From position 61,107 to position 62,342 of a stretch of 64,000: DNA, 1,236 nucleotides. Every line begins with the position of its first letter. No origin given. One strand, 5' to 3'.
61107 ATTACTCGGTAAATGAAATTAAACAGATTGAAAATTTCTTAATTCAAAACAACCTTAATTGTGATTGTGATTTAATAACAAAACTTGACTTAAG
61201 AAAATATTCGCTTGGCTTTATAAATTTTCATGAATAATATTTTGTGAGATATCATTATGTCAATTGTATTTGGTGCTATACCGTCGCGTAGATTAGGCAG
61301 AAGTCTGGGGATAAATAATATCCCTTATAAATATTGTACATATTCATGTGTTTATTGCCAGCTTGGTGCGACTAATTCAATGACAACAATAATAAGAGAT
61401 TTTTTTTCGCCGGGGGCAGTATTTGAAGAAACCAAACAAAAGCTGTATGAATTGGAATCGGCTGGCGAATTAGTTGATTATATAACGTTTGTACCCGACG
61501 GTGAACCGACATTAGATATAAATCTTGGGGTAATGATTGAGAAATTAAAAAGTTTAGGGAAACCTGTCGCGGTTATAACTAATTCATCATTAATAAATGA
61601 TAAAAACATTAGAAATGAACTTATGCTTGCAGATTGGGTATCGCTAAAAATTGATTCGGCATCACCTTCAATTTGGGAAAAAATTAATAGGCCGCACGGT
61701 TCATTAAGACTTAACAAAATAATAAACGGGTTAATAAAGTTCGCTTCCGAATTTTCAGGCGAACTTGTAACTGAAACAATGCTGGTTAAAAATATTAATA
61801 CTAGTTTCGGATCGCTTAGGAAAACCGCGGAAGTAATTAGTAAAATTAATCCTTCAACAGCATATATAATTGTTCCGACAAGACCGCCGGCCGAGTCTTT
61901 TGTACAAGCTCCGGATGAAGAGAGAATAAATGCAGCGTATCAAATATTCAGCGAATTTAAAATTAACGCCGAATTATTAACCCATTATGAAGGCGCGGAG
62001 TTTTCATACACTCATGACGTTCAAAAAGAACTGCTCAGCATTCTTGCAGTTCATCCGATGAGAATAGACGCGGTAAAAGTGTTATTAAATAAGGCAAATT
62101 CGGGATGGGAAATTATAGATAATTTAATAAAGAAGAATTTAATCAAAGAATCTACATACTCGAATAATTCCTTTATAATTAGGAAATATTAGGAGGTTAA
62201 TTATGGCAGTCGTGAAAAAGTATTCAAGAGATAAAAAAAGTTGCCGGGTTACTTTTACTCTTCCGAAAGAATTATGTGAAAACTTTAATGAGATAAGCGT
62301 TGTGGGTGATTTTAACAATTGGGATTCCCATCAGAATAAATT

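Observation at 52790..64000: Sigma-54/PAS-controlled island of Fe-S, radical SAM, NifX-like and multihaem proteins: a candidate uncharacterised metallocofactor or redox system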

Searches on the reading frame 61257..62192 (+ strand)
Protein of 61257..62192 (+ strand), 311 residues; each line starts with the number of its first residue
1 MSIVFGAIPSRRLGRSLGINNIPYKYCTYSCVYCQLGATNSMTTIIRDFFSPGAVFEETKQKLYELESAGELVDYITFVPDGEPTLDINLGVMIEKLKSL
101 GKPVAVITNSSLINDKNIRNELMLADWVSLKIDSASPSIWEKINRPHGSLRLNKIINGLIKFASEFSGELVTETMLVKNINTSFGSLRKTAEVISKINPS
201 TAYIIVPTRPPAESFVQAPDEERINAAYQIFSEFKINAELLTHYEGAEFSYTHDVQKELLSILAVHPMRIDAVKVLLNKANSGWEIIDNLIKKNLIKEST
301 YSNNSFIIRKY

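Call 7: search_protein_families(library=pfam, proteins=[window:61257-62192:+], max_evalue=0.01)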
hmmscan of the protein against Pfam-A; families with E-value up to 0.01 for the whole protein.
window:61257-62192:+ (311 aa): 1 family
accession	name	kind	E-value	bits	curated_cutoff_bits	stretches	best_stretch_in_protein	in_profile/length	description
PF04055.27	Radical_SAM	-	2.1e-11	44.7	29.5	1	22-165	2-139/166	Radical SAM superfamily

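Call 9: search_protein_families(library=ncbifam, proteins=[window:61257-62192:+], max_evalue=0.001)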
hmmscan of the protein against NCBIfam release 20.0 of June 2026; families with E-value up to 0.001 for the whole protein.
window:61257-62192:+ (311 aa): 5 families
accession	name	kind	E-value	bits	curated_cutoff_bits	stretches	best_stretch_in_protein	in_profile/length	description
NF038283.1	viperin_w_prok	equivalog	9.7e-13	47.9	180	1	24-150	9-132/281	viperin family antiviral radical SAM protein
TIGR04317.1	W_rSAM_matur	equivalog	1.7e-05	24.1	380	1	26-197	13-174/349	tungsten cofactor oxidoreductase radical SAM maturase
TIGR04038.1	tatD_link_rSAM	subfamily_domain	6.9e-05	22.7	129.7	1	25-174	16-164/192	TatD family nuclease-associated radical SAM protein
TIGR02495.1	NrdG2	equivalog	0.00077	18.8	131.15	1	27-133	26-122/193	anaerobic ribonucleoside-triphosphate reductase activating protein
TIGR03972.1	rSAM_TYW1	equivalog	0.00082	18.6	317.95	0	81-199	127-240/297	4-demethylwyosine synthase TYW1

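Call 28: find_homologous_proteins(query=window:61257-62192:+, max_evalue=1e-10)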
Query window:61257-62192:+ (311 aa): 8000 proteins with E <= 1e-10 among 8000 candidates; the best 120 are listed.
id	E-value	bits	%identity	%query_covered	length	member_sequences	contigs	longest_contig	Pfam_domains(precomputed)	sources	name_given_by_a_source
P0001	3.8e-201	684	100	100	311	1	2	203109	PF04055.28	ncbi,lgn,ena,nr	ncbi:MAG: radical SAM protein [Bacteroidetes bacterium]|nr:radical SAM protein [Bacteroidota bacteri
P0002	1.2e-191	653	95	100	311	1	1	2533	PF04055.28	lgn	-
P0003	3.6e-170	583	100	87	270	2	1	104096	PF04055.28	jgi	-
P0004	1.7e-138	479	68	99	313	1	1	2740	PF04055.28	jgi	jgi:wyosine [tRNA(Phe)-imidazoG37] synthetase (radical SAM superfamily)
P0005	3.3e-136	471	70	99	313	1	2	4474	PF04055.28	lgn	-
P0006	5.1e-136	471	69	99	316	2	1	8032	PF04055.28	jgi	jgi:wyosine [tRNA(Phe)-imidazoG37] synthetase (radical SAM superfamily)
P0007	8.4e-136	470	69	99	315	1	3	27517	PF04055.28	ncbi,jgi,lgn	ncbi:MAG: radical SAM protein [Ignavibacteria bacterium]|jgi:wyosine [tRNA(Phe)-imidazoG37] syntheta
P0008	3.1e-134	465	69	99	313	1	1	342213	PF04055.28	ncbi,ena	-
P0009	9.9e-133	460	67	100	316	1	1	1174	PF04055.28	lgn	-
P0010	1.5e-130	453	66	100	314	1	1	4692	PF04055.28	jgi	jgi:wyosine [tRNA(Phe)-imidazoG37] synthetase (radical SAM superfamily)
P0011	1.0e-129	450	67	99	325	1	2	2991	PF04055.28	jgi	jgi:wyosine [tRNA(Phe)-imidazoG37] synthetase (radical SAM superfamily)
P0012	5.7e-129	448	66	99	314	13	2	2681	PF04055.28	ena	-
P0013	7.0e-129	447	66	99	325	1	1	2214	PF04055.28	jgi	jgi:wyosine [tRNA(Phe)-imidazoG37] synthetase (radical SAM superfamily)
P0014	9.3e-129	447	66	99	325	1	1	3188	PF04055.28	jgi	jgi:wyosine [tRNA(Phe)-imidazoG37] synthetase (radical SAM superfamily)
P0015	3.5e-128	445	67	99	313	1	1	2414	PF04055.28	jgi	-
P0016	6.2e-127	441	64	99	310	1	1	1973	PF04055.28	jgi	jgi:wyosine [tRNA(Phe)-imidazoG37] synthetase (radical SAM superfamily)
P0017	5.3e-126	438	64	99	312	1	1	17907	PF04055.28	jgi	jgi:wyosine [tRNA(Phe)-imidazoG37] synthetase (radical SAM superfamily)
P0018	1.3e-124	433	64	99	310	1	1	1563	PF04055.28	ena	-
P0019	1.6e-123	430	63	99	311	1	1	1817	PF04055.28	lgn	-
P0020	4.2e-123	428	63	99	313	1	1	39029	PF04055.28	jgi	jgi:wyosine [tRNA(Phe)-imidazoG37] synthetase (radical SAM superfamily)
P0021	5.6e-122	425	62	99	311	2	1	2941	PF04055.28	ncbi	-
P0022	1.6e-121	423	62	100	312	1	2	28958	PF04055.28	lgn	-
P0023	5.3e-121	421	62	98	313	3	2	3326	PF04055.28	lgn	-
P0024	6.0e-121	421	62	99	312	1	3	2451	PF04055.28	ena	-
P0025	1.2e-120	420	61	99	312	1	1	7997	PF04055.28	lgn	-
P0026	4.9e-120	418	62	99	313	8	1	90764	PF04055.28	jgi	-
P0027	1.0e-119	417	61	99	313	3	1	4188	PF04055.28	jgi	-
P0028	2.3e-119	416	61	99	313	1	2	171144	PF04055.28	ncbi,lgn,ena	-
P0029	2.7e-119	416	61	99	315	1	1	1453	PF04055.28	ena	-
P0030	4.9e-119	415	60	100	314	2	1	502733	PF04055.28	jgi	jgi:wyosine [tRNA(Phe)-imidazoG37] synthetase (radical SAM superfamily)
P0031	5.0e-119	415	61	99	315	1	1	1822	PF04055.28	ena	-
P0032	9.7e-119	414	61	99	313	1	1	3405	PF04055.28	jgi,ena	-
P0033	1.3e-118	414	59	99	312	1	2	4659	PF04055.28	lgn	-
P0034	1.7e-118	413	61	99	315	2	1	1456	PF04055.28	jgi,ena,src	-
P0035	2.9e-118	412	60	99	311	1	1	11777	PF04055.28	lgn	-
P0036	4.1e-118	412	59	99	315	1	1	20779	PF04055.28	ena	-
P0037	7.3e-118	411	61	99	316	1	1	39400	PF04055.28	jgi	jgi:wyosine [tRNA(Phe)-imidazoG37] synthetase (radical SAM superfamily)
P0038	7.9e-118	411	61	99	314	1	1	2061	PF04055.28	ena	-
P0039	1.2e-117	410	60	98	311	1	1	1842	PF04055.28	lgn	-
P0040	1.2e-117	410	60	99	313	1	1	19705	PF04055.28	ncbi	ncbi:MAG: radical SAM protein [Ignavibacteriaceae bacterium]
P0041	1.4e-117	410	61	99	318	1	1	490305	PF04055.28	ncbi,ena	-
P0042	1.5e-117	410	60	99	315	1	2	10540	PF04055.28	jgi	jgi:wyosine [tRNA(Phe)-imidazoG37] synthetase (radical SAM superfamily)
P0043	1.7e-117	410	60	99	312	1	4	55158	PF04055.28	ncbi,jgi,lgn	-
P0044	1.9e-117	410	61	99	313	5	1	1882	PF04055.28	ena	-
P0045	1.9e-117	410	59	99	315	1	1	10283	PF04055.28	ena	-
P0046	2.0e-117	410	60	98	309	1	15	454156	PF04055.28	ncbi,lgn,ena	-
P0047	2.1e-117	410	60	99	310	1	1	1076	PF04055.28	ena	-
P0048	4.0e-117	409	60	99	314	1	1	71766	PF04055.28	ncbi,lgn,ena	-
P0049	4.7e-117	408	60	99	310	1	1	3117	PF04055.28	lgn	-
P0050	5.5e-117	408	59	99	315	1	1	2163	PF04055.28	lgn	-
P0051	6.8e-117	408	61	99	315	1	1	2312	PF04055.28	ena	-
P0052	6.9e-117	408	59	99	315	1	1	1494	PF04055.28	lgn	-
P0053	7.2e-117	408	61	99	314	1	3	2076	PF04055.28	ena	-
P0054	7.3e-117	408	59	99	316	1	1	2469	PF04055.28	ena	-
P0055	7.5e-117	408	59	99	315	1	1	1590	PF04055.28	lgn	-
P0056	7.9e-117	408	59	99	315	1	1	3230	PF04055.28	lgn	-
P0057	9.9e-117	407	59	99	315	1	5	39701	PF04055.28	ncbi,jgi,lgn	jgi:wyosine [tRNA(Phe)-imidazoG37] synthetase (radical SAM superfamily)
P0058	1.0e-116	407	60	99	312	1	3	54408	PF04055.28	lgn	-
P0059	1.0e-116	407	58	99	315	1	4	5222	PF04055.28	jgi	jgi:wyosine [tRNA(Phe)-imidazoG37] synthetase (radical SAM superfamily)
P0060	1.0e-116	407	60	99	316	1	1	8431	PF04055.28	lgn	-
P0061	1.1e-116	407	58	99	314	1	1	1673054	PF04055.28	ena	-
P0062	1.1e-116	407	60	99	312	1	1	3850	PF04055.28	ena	-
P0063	1.1e-116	407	61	100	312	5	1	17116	PF04055.28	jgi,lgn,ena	-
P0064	1.2e-116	407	59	99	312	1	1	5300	PF04055.28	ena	-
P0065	1.3e-116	407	59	99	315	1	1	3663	PF04055.28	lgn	-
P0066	1.5e-116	407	58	99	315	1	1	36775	PF04055.28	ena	-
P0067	1.6e-116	407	58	99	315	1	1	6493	PF04055.28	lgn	-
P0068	1.9e-116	406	59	99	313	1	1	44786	PF04055.28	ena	-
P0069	3.0e-116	406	59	99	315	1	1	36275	PF04055.28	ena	-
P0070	4.1e-116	405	59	99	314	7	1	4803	PF04055.28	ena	-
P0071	4.7e-116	405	59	99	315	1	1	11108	PF04055.28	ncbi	-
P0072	5.4e-116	405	59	99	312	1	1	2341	PF04055.28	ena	-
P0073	5.5e-116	405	59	99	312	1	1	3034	PF04055.28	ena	-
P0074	6.4e-116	405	60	99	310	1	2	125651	PF04055.28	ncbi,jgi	jgi:wyosine [tRNA(Phe)-imidazoG37] synthetase (radical SAM superfamily)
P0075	6.7e-116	405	60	99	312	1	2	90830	PF04055.28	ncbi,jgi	-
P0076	7.3e-116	405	59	99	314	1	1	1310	PF04055.28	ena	-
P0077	1.5e-115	404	59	99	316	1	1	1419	PF04055.28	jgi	-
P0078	1.7e-115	403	61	99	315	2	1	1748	PF04055.28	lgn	-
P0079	1.9e-115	403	58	99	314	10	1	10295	PF04055.28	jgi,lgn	jgi:wyosine [tRNA(Phe)-imidazoG37] synthetase (radical SAM superfamily)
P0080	2.0e-115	403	59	99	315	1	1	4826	PF04055.28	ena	-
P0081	2.0e-115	403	58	99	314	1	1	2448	PF04055.28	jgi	jgi:wyosine [tRNA(Phe)-imidazoG37] synthetase (radical SAM superfamily)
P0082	2.3e-115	403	57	99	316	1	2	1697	PF04055.28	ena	-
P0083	2.7e-115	403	58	99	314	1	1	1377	PF04055.28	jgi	jgi:wyosine [tRNA(Phe)-imidazoG37] synthetase (radical SAM superfamily)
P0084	3.0e-115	403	59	99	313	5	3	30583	PF04055.28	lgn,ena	-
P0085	3.0e-115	403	59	99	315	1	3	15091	PF04055.28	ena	-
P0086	3.2e-115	402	58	99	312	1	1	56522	PF04055.28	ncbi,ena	-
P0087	3.2e-115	402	60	99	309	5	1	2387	PF04055.28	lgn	-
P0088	3.5e-115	402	59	99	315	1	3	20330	PF04055.28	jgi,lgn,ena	-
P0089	4.2e-115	402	59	99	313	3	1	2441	PF04055.28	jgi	jgi:wyosine [tRNA(Phe)-imidazoG37] synthetase (radical SAM superfamily)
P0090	4.3e-115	402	59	99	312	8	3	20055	PF04055.28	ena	-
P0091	4.4e-115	402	59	99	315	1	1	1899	PF04055.28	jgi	-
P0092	5.0e-115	402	59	99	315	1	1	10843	PF04055.28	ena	-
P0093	5.0e-115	402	59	99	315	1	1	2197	PF04055.28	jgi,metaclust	metaclust:\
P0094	5.4e-115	402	59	99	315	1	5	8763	PF04055.28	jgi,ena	-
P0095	5.4e-115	402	58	99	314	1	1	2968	PF04055.28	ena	-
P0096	5.5e-115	402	59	98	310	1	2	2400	PF04055.28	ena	-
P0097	5.5e-115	402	58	99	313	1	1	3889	PF04055.28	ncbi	-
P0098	7.2e-115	401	58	99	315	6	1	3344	PF04055.28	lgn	-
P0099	7.3e-115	401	58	99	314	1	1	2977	PF04055.28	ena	-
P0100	7.3e-115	401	60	99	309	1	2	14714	PF04055.28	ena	-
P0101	7.6e-115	401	58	99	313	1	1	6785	PF04055.28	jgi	jgi:wyosine [tRNA(Phe)-imidazoG37] synthetase (radical SAM superfamily)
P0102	7.8e-115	401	59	99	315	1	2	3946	PF04055.28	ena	-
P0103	8.3e-115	401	59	99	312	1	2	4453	PF04055.28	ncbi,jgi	jgi:wyosine [tRNA(Phe)-imidazoG37] synthetase (radical SAM superfamily)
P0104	8.4e-115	401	58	99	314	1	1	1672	PF04055.28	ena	-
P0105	8.4e-115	401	59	99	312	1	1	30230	PF04055.28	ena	-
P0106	9.0e-115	401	59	99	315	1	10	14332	PF04055.28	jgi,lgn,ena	-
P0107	9.0e-115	401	58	99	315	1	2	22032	PF04055.28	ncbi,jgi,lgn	-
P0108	9.1e-115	401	58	99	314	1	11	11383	PF04055.28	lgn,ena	-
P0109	9.2e-115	401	58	99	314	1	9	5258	PF04055.28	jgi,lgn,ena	-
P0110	1.0e-114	401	58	98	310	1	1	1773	PF04055.28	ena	-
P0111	1.1e-114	401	59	99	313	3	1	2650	PF04055.28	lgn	-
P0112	1.2e-114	401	59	99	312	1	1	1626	PF04055.28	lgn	-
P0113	1.3e-114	400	59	99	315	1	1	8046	PF04055.28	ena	-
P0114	1.3e-114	400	59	99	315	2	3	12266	PF04055.28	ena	-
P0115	1.3e-114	400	59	99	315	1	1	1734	PF04055.28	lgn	-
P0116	1.3e-114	400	57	99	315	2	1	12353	PF04055.28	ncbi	ncbi:MAG: radical SAM protein [Candidatus Kryptoniota bacterium]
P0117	1.3e-114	400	58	99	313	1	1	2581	PF04055.28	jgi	-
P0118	1.4e-114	400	58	99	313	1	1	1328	PF04055.28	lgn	-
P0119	1.4e-114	400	59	99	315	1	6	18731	PF04055.28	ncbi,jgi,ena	ncbi:MAG TPA: radical SAM protein [Ignavibacteriaceae bacterium]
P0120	1.4e-114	400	58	99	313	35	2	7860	PF04055.28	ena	-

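Call 30: find_related_loci(query=A1, collection=genome_contigs, flank=10000)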
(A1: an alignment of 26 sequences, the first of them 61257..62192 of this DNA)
Query A1 (311 aa) in genome_contigs; peptide patterns used: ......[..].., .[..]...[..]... (x = any residue, [..] = any of these).
599 stretches matched a pattern (row limit reached: there are more); 596 encode a relative of the query (tblastn E <= 1e-3); the best 80 are kept; 80 distinct loci.
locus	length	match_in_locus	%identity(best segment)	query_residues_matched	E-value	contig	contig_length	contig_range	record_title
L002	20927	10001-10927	69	3-311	4e-139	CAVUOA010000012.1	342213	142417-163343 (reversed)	MAG: Ignavibacteriota bacterium isolate MFD02416.bin.2.75 genome assembly, contig: contig_22902, whole genome shotgun se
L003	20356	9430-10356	61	1-309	4e-127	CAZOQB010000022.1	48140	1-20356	MAG TPA_asm: uncultured Ignavibacteriaceae bacterium isolate binchicken_co191_10 genome assembly, contig: NODE_675_lengt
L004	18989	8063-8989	58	1-309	8e-122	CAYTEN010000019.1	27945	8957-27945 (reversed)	MAG TPA_asm: uncultured Ignavibacterium sp. isolate SRP185410_co2_309 genome assembly, contig: NODE_1822_length_27945_co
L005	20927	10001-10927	57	1-309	3e-120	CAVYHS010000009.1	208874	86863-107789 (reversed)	MAG: uncultured Ignavibacteriaceae bacterium isolate MFD03551.bin.3.181 genome assembly, contig: contig_40972, whole gen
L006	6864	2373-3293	58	3-309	2e-119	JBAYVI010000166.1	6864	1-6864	MAG: Melioribacteraceae bacterium isolate SO_2016_LW3_56 scaffold17476_LW162_2016, whole genome shotgun sequence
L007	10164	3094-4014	58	3-309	5e-118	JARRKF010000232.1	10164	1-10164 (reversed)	MAG: Ignavibacteriaceae bacterium isolate Spart_039_MAG scaffold_45470, whole genome shotgun sequence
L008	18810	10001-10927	56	1-309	5e-116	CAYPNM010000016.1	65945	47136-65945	MAG TPA_asm: uncultured Ignavibacteriaceae bacterium isolate binchicken_co150_475 genome assembly, contig: NODE_788_leng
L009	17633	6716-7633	57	4-309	5e-116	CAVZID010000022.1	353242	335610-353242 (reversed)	MAG: uncultured Bacteroidetes bacterium isolate MFD02416.bin.2.172 genome assembly, contig: contig_3252, whole genome sh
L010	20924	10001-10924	56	2-309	1e-115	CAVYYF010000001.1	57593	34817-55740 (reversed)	MAG: uncultured Bacteroidetes bacterium isolate MFD05684.bin.1.9 genome assembly, contig: contig_114204, whole genome sh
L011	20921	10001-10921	58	3-309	1e-114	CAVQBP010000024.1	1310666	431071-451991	MAG: uncultured Bacteroidetes bacterium isolate MFD02923.bin.1.10 genome assembly, contig: contig_9604, whole genome sho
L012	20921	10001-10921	57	3-309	5e-114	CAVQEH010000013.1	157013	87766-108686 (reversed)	MAG: uncultured Ignavibacteria bacterium isolate MFD02416.bin.1.320 genome assembly, contig: contig_79546, whole genome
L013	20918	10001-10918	55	3-310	3e-112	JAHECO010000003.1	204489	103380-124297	MAG: Candidatus Kryptoniota bacterium isolate Ww171 NODE_36_length_204489_cov_4.885075, whole genome shotgun sequence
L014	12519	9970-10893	54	3-310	4e-112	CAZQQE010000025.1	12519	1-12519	MAG TPA_asm: uncultured Thermoplasmatales archaeon isolate binchicken_co164_19 genome assembly, contig: NODE_1349_length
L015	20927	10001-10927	55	1-309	2e-110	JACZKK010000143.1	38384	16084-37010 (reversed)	MAG: Ignavibacteriaceae bacterium isolate MAG43 ignavibacteriales_1_contig_867726, whole genome shotgun sequence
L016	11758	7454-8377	53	2-310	3e-110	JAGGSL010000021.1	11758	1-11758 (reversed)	MAG: Thermoplasmata archaeon isolate AUK021 PB_MANV_021_c_000000000351, whole genome shotgun sequence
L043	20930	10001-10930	53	2-311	7e-107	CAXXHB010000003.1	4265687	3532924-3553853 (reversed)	MAG: Spirochaetota bacterium isolate 9c02a98b-b84c-44b5-ab69-c94782187e37 genome assembly, contig: contig_3, whole genom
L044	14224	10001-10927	52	3-311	7e-107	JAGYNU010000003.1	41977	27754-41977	MAG: Candidatus Omnitrophota bacterium isolate M55B152 3, whole genome shotgun sequence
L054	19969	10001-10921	52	3-309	3e-105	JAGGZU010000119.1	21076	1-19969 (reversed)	MAG: Thermoplasmata archaeon isolate AUK212 PB_MBMC_166_c_000000000081, whole genome shotgun sequence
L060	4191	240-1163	49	3-310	8e-106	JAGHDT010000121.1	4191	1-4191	MAG: Anaerolineae bacterium isolate AUK315 PB_MBMC_269_c_000000000044, whole genome shotgun sequence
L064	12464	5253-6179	52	1-309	1e-104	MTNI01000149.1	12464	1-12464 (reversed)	MAG: Candidatus Acetothermia bacterium JdFR-47 JGI24020J35080_1001475, whole genome shotgun sequence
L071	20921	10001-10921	53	3-309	7e-104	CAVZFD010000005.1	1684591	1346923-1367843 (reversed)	MAG: uncultured Ignavibacteria bacterium isolate MFD05942.bin.1.380 genome assembly, contig: contig_53410, whole genome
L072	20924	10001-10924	49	3-310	5e-104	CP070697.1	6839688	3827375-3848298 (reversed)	MAG: Desulfobacterales bacterium isolate bin589 chromosome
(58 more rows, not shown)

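Call 41: search_solved_structures(query=window:61257-62192:+, max_evalue=0.01)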
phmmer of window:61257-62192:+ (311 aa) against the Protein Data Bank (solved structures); distinct sequences matched with E-value up to 0.01: 0.

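Call 56: predict_structure(alignment_id=A1)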
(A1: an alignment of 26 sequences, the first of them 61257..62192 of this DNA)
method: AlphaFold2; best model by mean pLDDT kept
length: 311 residues; sequences in the alignment: 26
mean_pLDDT: 78.0   pTM: 0.80
mean pLDDT of the five models: 78.0, 72.5, 72.5, 69.8, 56.9
residues with pLDDT >= 90: 95; 70-90: 133; 50-70: 46; < 50: 37
segments of 3 or more residues with pLDDT < 50: 7-12, 22-30, 35-47, 82-85, 146-148
pLDDT, mean of each block of 10 residues (from residue 1): 55 63 45 45 46 86 84 80 58 92 87 83 92 84 56 88 95 88 95 96 82 76 95 95 60 72 74 83 92 90 81 62
secondary structure, 60 per line:
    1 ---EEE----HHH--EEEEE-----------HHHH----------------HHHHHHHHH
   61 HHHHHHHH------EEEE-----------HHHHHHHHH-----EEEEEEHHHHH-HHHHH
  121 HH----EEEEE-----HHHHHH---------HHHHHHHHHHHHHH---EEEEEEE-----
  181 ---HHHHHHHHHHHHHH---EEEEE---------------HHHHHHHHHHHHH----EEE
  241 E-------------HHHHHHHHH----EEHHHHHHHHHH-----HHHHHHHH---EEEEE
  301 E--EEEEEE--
elements in order: E4-6 E16-20 H32-35 H52-68 E75-78 H90-98 E104-109 H110-114 H116-122 E127-131 H137-142 H152-165 E169-175 H184-197 E201-205 H221-233 E238-241 H255-263 H270-279 H285-292 E296-301 E304-309

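Call 58: fold_search(model_id=the predicted structure, library=pdb)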
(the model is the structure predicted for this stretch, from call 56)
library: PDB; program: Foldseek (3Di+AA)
matches with E <= 10: 1475; with E <= 0.001: 80
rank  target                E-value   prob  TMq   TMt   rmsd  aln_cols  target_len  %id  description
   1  6fz6_A                1.9e-08  1.00  0.58  0.53   4.4       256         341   16  Crystal Structure of a radical SAM methyltransferase from Sphaerobacter thermophilus (released 2019-04-10)
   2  3c8f                  3.0e-08  1.00  0.58  0.72   4.9       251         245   13  4Fe-4S-Pyruvate formate-lyase Activating Enzyme with partially disordered AdoMet (released 2008-10-28)
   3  8fo0                  3.4e-08  1.00  0.59  0.73   4.2       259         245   13  The structure of a crystallizable variant of E. coli pyruvate formate-lyase activating enzyme bound to a partially cleav (released 2023-05-24)
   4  3cb8_A                1.3e-07  1.00  0.57  0.71   5.2       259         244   14  4Fe-4S-Pyruvate formate-lyase activating enzyme in complex with AdoMet and a peptide substrate (released 2008-10-28)
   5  3rfa_B                1.4e-07  1.00  0.56  0.50   7.2       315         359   13  X-ray structure of RlmN from Escherichia coli in complex with S-adenosylmethionine (released 2011-05-11)
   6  6q2q_A                1.5e-07  1.00  0.54  0.58   7.7       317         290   15  Crystal structure of mouse viperin bound to uridine triphosphate and S-adenosylhomocysteine (released 2020-01-22)
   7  6q2p_A                1.7e-07  1.00  0.53  0.56   4.8       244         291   18  Crystal structure of mouse viperin bound to cytidine triphosphate and S-adenosylhomocysteine (released 2020-01-22)
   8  6q2p_B                2.2e-07  1.00  0.53  0.56   4.8       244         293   18  Crystal structure of mouse viperin bound to cytidine triphosphate and S-adenosylhomocysteine (released 2020-01-22)
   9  4pl1_B                3.3e-07  1.00  0.55  0.48   6.7       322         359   12  X-ray crystal structure of C118A RlmN from Escherichia coli with S-adenosylmethionine (released 2014-05-28)
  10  5vsl_B                3.7e-07  1.00  0.52  0.61   4.7       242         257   17  Crystal structure of viperin with bound [4Fe-4S] cluster and S-adenosylhomocysteine (SAH) (released 2017-06-14)
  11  3can                  4.9e-07  1.00  0.40  0.73   3.0       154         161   15  Crystal structure of a domain of pyruvate-formate lyase-activating enzyme from Bacteroides vulgatus ATCC 8482 (released 2008-03-04)
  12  5hr7_A                5.2e-07  1.00  0.55  0.48   4.3       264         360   12  X-ray crystal structure of C118A RlmN from Escherichia coli with cross-linked in vitro transcribed tRNA (released 2016-04-13)
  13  5vsl_A                5.5e-07  1.00  0.53  0.61   4.8       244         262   17  Crystal structure of viperin with bound [4Fe-4S] cluster and S-adenosylhomocysteine (SAH) (released 2017-06-14)
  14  3rfa_A                6.2e-07  1.00  0.56  0.53   4.5       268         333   13  X-ray structure of RlmN from Escherichia coli in complex with S-adenosylmethionine (released 2011-05-11)
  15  9dfn                  1.0e-06  1.00  0.50  0.55   5.1       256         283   18  X-ray crystal structure of the second viperin-like enzyme from Trichoderma virens with bound CTP and SAM (released 2025-02-19)
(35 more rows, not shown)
